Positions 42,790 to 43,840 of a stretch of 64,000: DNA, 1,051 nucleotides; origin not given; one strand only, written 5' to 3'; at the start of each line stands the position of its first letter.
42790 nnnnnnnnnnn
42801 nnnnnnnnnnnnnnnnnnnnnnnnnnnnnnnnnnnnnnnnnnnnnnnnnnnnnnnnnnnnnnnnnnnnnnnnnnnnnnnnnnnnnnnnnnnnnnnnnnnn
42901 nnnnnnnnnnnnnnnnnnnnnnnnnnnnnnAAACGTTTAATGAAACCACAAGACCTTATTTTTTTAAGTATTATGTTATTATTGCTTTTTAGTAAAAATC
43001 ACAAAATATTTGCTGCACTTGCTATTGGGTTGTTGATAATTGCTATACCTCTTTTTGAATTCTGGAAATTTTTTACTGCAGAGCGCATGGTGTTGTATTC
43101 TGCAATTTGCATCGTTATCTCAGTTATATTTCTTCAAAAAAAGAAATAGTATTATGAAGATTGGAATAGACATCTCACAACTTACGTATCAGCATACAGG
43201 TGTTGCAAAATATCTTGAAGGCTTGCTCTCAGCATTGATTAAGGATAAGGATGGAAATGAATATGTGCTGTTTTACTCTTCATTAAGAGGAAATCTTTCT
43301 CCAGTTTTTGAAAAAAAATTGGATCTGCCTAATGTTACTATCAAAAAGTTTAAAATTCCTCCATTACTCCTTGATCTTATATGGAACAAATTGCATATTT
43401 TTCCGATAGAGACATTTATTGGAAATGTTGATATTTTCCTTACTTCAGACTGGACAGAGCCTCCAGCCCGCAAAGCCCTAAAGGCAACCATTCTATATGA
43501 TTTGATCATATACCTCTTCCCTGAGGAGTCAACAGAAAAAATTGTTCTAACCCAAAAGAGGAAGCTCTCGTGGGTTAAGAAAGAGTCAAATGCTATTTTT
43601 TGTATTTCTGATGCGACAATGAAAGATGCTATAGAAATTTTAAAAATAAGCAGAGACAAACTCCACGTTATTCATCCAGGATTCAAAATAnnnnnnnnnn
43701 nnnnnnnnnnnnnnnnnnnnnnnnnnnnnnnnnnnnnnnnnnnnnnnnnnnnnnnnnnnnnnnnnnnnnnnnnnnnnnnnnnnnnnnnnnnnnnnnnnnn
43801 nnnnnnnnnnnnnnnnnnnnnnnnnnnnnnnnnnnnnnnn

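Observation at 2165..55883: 54-kb, ~48-gene surface-glycosylation super-locus dominated by lipid-carrier-dependent (GT-C-type) membrane glycosyltransferases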

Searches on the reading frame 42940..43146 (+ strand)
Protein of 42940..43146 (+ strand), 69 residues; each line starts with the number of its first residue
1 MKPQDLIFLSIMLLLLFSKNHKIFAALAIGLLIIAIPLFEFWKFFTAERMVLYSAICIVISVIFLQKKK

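Call 117: search_protein_families(library=pfam, proteins=[window:42940-43146:+], max_evalue=1)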
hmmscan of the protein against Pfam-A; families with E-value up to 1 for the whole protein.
window:42940-43146:+ (69 aa): 2 families
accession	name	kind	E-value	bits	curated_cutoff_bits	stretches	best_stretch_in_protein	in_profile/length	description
PF24677.1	DUF7657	-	0.0033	16.6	26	1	6-68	125-186/401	Domain of unknown function (DUF7657)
PF21324.2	SHPRH_helical-2nd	-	0.11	12.7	27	1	13-52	171-211/222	E3 ubiquitin-protein ligase SHPRH, second helical domain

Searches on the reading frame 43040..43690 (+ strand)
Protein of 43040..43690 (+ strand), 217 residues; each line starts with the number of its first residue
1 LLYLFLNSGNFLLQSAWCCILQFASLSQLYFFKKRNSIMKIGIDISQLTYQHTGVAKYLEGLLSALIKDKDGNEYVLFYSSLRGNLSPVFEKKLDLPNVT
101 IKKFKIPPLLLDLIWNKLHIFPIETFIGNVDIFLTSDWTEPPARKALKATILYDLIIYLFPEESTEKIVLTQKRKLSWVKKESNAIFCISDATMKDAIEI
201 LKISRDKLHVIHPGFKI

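Call 6: search_protein_families(library=pfam, proteins=[window:43040-43690:+], max_evalue=0.01)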
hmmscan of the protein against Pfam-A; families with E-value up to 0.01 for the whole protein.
window:43040-43690:+ (217 aa): 1 family
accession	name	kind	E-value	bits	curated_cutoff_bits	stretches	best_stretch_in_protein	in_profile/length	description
PF13439.12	Glyco_transf_4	-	3.1e-05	24.5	28.5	1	54-215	3-166/170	Glycosyltransferase Family 4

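Call 117: search_protein_families(library=pfam, proteins=[window:43154-43690:+], max_evalue=1)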
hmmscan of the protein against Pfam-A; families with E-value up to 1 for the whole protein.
window:43154-43690:+ (179 aa): 2 families
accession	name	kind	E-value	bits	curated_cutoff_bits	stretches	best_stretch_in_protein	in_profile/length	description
PF13439.12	Glyco_transf_4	-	1.5e-05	25.5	28.5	1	16-177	3-166/170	Glycosyltransferase Family 4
PF14026.12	SCO4226-like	-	0.21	12.2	28.5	1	139-161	38-60/76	Nickel responsive protein SCO4226-like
